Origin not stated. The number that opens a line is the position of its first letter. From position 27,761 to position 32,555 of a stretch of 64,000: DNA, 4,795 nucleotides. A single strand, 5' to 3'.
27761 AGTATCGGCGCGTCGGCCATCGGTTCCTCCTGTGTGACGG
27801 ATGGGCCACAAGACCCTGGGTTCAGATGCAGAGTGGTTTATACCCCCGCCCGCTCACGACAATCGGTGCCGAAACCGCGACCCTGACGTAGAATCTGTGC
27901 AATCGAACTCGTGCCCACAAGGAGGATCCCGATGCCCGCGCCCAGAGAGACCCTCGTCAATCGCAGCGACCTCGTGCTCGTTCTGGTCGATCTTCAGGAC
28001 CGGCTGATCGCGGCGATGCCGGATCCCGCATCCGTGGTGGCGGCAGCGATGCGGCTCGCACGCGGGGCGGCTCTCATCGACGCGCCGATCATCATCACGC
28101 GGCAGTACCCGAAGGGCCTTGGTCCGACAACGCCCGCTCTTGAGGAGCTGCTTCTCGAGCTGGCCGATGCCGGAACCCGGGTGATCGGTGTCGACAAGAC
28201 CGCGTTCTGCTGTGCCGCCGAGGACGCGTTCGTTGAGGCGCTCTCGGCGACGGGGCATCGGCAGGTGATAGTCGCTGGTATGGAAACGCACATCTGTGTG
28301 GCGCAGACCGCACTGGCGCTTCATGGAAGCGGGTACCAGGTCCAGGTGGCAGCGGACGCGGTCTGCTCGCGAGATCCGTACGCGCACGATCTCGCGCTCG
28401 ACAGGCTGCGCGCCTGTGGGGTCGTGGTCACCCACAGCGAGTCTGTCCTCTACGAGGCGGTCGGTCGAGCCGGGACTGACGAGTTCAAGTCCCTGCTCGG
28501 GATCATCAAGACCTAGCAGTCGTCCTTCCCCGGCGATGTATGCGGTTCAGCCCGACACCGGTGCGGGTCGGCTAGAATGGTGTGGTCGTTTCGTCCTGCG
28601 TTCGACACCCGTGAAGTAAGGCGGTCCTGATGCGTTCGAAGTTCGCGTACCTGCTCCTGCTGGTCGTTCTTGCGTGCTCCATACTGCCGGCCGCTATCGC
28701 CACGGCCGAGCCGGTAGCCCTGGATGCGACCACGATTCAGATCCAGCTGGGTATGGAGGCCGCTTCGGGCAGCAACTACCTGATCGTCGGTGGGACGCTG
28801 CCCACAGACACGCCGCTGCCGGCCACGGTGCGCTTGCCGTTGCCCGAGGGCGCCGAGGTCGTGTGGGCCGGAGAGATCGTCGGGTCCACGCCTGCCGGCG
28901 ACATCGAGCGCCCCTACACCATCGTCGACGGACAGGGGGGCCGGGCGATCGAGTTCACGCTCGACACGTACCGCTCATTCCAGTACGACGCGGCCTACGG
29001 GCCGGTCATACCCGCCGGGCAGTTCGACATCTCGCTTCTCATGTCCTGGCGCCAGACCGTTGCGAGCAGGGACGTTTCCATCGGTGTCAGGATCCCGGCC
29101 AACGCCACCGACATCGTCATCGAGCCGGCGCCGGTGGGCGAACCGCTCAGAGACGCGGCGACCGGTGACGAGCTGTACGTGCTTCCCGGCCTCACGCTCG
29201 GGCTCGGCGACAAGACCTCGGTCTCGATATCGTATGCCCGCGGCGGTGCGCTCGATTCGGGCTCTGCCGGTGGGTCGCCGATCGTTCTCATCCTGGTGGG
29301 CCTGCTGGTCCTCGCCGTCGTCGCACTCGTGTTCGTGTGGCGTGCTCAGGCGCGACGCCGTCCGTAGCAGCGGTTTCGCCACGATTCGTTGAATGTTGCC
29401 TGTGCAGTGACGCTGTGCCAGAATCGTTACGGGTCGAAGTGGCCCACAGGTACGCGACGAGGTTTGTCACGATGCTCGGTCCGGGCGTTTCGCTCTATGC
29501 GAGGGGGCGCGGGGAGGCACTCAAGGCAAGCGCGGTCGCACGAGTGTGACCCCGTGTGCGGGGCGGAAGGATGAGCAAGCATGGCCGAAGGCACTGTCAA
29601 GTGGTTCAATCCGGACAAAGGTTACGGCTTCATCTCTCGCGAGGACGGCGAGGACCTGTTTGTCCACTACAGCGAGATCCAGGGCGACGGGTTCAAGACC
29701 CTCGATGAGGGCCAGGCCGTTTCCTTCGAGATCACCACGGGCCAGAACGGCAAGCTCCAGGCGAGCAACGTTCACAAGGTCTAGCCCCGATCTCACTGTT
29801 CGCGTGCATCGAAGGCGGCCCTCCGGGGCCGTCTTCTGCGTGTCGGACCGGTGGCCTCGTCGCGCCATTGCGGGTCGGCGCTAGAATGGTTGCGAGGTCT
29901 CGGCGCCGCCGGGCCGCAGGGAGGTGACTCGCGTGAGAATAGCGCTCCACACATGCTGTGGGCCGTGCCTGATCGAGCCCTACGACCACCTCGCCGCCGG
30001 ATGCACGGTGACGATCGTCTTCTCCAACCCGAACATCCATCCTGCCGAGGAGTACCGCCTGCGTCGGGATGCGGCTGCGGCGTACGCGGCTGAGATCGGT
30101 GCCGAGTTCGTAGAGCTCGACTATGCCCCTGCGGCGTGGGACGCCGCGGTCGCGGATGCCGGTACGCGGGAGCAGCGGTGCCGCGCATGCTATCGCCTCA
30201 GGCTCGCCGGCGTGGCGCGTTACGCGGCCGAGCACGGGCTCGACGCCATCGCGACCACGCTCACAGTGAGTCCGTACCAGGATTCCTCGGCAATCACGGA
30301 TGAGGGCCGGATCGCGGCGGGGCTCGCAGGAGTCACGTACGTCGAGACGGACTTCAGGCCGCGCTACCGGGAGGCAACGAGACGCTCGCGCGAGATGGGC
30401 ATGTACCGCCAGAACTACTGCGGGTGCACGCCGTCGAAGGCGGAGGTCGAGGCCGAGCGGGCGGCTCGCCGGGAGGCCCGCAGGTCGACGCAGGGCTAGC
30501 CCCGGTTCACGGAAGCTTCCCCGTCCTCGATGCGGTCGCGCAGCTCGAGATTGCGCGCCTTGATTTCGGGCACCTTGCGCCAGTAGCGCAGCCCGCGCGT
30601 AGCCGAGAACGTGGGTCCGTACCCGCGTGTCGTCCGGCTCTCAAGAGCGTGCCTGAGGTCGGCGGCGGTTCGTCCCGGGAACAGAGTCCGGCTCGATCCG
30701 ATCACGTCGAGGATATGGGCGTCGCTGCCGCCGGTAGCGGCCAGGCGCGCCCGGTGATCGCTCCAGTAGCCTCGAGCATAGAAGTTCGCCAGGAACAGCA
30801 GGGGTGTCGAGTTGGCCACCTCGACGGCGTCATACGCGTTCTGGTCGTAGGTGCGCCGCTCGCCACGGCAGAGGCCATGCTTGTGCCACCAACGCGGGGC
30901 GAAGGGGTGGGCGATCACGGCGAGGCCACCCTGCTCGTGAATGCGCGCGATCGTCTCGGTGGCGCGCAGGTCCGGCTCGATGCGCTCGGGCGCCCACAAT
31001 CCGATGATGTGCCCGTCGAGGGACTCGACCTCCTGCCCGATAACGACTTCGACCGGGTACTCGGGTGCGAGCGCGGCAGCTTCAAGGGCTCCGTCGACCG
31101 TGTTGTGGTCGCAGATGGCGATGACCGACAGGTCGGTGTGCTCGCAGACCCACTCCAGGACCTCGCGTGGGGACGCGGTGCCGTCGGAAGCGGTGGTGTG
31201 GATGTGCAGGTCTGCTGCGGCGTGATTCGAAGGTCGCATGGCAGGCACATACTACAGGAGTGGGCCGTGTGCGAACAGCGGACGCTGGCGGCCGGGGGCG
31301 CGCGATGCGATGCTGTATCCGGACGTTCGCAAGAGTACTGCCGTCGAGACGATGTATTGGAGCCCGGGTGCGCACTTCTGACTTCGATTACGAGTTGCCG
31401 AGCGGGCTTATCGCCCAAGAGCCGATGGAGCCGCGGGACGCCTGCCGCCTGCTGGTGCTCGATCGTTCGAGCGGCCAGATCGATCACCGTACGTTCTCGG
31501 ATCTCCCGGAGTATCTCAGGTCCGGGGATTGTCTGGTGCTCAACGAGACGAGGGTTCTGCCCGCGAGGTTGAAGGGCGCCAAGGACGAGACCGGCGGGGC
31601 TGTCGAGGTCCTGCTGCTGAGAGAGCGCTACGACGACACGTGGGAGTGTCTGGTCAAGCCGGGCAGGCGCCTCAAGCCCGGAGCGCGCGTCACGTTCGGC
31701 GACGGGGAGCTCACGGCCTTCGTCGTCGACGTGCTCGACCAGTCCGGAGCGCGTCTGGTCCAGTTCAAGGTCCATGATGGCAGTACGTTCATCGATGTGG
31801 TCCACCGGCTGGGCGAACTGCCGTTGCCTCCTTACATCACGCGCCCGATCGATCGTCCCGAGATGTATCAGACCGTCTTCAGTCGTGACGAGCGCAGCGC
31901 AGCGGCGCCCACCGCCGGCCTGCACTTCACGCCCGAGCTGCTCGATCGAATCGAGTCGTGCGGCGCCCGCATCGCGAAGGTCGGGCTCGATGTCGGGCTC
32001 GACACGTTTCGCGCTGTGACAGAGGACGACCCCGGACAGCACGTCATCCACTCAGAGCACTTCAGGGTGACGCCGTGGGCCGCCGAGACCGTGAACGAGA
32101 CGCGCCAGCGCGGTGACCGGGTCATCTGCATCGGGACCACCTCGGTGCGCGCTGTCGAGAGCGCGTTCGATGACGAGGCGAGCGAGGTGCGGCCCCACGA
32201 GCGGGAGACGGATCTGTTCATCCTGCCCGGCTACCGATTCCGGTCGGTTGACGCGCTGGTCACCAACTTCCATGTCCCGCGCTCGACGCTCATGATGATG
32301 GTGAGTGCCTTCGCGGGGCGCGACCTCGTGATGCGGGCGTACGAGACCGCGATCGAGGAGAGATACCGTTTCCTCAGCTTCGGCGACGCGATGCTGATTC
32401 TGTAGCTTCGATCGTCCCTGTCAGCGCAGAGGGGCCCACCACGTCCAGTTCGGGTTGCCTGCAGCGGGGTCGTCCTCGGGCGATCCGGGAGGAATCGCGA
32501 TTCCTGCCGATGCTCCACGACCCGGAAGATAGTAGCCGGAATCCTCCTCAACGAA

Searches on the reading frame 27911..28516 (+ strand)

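Call 13: search_protein_families(library=pfam, proteins=[window:27911-28516:+], max_evalue=0.00001)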
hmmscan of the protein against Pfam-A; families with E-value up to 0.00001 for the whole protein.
window:27911-28516:+ (201 aa): 1 family
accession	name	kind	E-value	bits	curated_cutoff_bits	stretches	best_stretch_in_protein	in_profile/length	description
PF00857.26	Isochorismatase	-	8.9e-32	111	27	1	22-177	2-174/175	Isochorismatase domain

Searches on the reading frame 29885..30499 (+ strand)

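Call 13: search_protein_families(library=pfam, proteins=[window:29885-30499:+], max_evalue=0.00001)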
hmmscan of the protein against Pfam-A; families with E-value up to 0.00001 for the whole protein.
window:29885-30499:+ (204 aa): 1 family
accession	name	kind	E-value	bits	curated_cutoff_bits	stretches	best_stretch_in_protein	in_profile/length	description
PF02677.20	QueH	-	1.3e-51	175.7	23.5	1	20-186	2-174/175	Epoxyqueuosine reductase QueH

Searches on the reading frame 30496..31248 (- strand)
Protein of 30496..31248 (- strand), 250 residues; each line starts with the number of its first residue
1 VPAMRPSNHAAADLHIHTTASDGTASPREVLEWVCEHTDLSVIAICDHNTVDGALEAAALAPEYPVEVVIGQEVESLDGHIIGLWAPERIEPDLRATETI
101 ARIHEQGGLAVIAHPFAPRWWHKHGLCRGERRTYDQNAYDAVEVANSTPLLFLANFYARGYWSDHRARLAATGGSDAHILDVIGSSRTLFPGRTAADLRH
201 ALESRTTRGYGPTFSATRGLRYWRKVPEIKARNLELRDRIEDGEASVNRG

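Call 13: search_protein_families(library=pfam, proteins=[window:30496-31248:-], max_evalue=0.00001)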
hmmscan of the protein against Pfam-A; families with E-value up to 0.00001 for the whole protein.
window:30496-31248:- (250 aa): 2 families
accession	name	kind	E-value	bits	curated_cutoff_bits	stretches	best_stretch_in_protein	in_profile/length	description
PF13263.12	PHP_C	-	2.4e-08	33.8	21.3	1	166-207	13-56/56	PHP-associated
PF02811.25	PHP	-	2.2e-06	28.5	26.4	1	13-128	1-71/164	PHP domain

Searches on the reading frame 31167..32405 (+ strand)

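Call 13: search_protein_families(library=pfam, proteins=[window:31167-32405:+], max_evalue=0.00001)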
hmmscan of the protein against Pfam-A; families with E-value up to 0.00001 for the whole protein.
window:31167-32405:+ (412 aa): 1 family
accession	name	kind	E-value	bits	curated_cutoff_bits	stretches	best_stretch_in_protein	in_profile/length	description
PF02547.20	Queuosine_synth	-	2.7e-130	434.7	25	1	70-411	1-322/322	Queuosine biosynthesis protein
